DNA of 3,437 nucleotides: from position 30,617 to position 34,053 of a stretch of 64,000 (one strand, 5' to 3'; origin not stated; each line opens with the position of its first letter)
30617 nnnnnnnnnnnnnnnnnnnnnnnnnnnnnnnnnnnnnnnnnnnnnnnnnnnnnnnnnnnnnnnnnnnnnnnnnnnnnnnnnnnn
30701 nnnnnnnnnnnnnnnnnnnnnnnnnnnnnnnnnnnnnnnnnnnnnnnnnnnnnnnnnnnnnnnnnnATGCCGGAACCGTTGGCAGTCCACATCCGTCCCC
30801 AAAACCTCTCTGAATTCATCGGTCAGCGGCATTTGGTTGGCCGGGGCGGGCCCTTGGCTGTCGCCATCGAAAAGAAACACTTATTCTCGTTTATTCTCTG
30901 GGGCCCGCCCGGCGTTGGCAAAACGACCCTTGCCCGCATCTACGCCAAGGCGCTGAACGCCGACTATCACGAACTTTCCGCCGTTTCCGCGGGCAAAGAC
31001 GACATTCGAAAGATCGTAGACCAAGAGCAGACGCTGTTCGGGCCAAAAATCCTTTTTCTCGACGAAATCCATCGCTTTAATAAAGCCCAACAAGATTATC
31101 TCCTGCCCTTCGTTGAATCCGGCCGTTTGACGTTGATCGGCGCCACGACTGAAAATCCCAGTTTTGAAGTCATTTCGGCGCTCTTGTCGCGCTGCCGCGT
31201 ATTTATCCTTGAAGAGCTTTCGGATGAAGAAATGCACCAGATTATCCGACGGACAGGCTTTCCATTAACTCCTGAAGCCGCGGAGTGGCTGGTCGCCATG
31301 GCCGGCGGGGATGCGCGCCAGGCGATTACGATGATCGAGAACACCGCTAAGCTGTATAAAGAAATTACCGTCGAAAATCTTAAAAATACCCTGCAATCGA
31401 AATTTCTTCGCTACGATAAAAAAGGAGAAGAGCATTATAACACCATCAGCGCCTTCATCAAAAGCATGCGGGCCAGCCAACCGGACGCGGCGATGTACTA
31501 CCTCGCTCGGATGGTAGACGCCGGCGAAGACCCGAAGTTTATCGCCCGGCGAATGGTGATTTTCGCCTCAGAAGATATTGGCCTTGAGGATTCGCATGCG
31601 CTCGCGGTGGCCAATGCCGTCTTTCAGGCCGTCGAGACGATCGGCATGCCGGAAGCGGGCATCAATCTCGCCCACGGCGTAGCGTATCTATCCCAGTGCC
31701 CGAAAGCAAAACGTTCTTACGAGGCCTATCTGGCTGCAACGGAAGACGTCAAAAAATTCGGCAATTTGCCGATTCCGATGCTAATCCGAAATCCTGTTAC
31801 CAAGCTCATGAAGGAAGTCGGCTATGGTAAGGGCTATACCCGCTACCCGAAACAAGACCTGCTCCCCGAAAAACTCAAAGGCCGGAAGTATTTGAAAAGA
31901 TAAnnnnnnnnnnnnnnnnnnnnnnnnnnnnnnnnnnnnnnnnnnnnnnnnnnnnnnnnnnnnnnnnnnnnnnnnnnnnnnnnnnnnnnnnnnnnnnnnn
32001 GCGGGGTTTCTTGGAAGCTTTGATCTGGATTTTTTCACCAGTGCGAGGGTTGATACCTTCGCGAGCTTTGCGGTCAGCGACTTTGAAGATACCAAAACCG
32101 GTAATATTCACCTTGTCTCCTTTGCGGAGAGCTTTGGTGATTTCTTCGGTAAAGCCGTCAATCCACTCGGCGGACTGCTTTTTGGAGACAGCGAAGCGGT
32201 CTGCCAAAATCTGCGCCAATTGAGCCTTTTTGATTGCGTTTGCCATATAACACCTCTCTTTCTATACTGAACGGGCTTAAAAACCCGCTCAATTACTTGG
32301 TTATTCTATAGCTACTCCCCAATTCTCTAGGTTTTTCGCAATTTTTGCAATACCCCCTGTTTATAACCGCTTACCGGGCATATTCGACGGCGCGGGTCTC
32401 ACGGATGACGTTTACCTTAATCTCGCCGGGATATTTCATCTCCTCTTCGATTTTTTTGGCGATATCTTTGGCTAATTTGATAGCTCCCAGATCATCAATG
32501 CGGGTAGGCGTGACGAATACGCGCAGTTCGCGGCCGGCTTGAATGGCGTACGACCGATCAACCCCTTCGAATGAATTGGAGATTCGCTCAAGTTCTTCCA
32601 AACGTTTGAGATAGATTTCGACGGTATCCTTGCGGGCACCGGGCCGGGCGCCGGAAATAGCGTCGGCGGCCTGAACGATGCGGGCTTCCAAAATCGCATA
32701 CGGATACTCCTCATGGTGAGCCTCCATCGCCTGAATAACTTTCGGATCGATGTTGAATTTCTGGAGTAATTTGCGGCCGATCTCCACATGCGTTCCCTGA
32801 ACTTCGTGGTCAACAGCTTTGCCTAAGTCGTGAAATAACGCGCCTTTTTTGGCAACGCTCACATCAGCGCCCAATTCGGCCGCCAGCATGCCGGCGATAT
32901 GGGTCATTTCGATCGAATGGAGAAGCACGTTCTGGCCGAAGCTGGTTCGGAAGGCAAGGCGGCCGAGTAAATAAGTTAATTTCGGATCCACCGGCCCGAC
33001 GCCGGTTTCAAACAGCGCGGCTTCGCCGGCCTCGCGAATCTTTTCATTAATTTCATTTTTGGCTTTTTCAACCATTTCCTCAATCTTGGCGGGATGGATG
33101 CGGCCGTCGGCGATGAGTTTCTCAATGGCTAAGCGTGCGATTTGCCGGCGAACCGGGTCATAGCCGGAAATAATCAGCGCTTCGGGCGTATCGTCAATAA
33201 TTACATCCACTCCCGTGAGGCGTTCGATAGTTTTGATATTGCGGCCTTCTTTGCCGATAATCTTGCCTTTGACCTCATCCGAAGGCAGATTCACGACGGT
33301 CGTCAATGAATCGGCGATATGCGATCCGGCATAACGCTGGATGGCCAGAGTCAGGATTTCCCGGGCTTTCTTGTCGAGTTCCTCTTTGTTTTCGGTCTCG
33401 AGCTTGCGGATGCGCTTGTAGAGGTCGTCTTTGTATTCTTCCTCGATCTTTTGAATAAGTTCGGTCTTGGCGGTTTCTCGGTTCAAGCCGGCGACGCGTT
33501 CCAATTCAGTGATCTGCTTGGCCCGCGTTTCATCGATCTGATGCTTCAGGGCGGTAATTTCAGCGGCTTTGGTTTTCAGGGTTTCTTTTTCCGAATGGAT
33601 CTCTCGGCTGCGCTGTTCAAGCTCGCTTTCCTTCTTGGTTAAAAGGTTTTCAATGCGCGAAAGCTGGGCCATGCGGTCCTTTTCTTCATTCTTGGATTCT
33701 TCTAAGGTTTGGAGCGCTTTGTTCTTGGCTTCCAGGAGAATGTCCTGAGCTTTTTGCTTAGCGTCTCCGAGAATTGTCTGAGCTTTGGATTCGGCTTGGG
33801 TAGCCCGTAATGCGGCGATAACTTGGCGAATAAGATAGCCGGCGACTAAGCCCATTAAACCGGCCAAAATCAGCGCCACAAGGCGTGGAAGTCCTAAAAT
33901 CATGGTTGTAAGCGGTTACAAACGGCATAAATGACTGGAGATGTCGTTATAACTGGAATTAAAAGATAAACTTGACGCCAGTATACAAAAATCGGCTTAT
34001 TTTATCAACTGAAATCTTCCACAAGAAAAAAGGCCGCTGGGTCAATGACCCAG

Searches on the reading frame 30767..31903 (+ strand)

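Call 58: search_protein_families(library=pfam, proteins=[window:30767-31903:+], max_evalue=0.001)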
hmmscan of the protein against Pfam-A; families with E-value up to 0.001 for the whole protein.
window:30767-31903:+ (378 aa): 15 families
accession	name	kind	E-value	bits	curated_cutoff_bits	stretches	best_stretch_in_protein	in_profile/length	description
PF12002.13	MgsA_C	-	1.7e-47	161.9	27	1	237-375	2-147/167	MgsA AAA+ ATPase C terminal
PF16193.11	AAA_assoc_2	-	3.8e-23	82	34.3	1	165-235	5-81/81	AAA C-terminal domain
PF00004.35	AAA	-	1.9e-17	64.4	21.2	1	43-147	2-127/131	ATPase family associated with various cellular activities (AAA)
PF05496.18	RuvB_N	-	1.5e-15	57.7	27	1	9-124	1-116/159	Holliday junction DNA helicase RuvB P-loop domain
PF07728.20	AAA_5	-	3.2e-09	37.4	22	1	42-129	2-103/139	AAA domain (dynein-related subfamily)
PF13173.12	AAA_14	-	7.9e-06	26.3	27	1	43-155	6-127/129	AAA domain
PF00158.32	Sigma54_activat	-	7.9e-06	26.1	20.2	0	95-138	96-140/168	Sigma-54 interaction domain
PF07724.20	AAA_2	-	8.8e-06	26.3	27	0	38-122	2-105/166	AAA domain (Cdc48 subfamily)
PF13191.12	AAA_16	-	2.8e-05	25.1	32.6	0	41-66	26-51/167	AAA ATPase domain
PF20720.3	nSTAND3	-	4.4e-05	23.7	27.2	1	42-99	20-72/155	Novel STAND NTPase 3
PF01078.27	Mg_chelatase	-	4.8e-05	23.3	20.3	0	30-63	15-46/207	Magnesium chelatase, subunit ChlI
PF25361.1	AAA_lid_RFC1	-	5.6e-05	23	34.9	1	155-206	7-58/59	RFC1-like, AAA+ ATPase lid domain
PF13401.12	AAA_22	-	6e-05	23.8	27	0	43-66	9-35/130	AAA domain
PF13238.12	AAA_18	-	0.00038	21.3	29.4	1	44-118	3-65/128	AAA domain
PF14532.12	Sigma54_activ_2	-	0.00045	20.9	25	0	43-126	25-106/138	Sigma-54 interaction domain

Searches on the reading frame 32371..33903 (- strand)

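Call 58: search_protein_families(library=pfam, proteins=[window:32371-33903:-], max_evalue=0.001)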
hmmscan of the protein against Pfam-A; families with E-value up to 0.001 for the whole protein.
window:32371-33903:- (510 aa): 3 families
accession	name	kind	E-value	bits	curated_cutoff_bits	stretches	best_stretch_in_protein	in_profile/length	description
PF12072.13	RNase_Y_N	-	7.6e-34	117.3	32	1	9-195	4-201/201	RNase Y N-terminal region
PF01966.28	HD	-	3.8e-18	66.3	22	1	328-417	3-114/116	HD domain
PF00013.35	KH_1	-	1.4e-08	34.8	21.5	1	203-261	3-65/66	KH domain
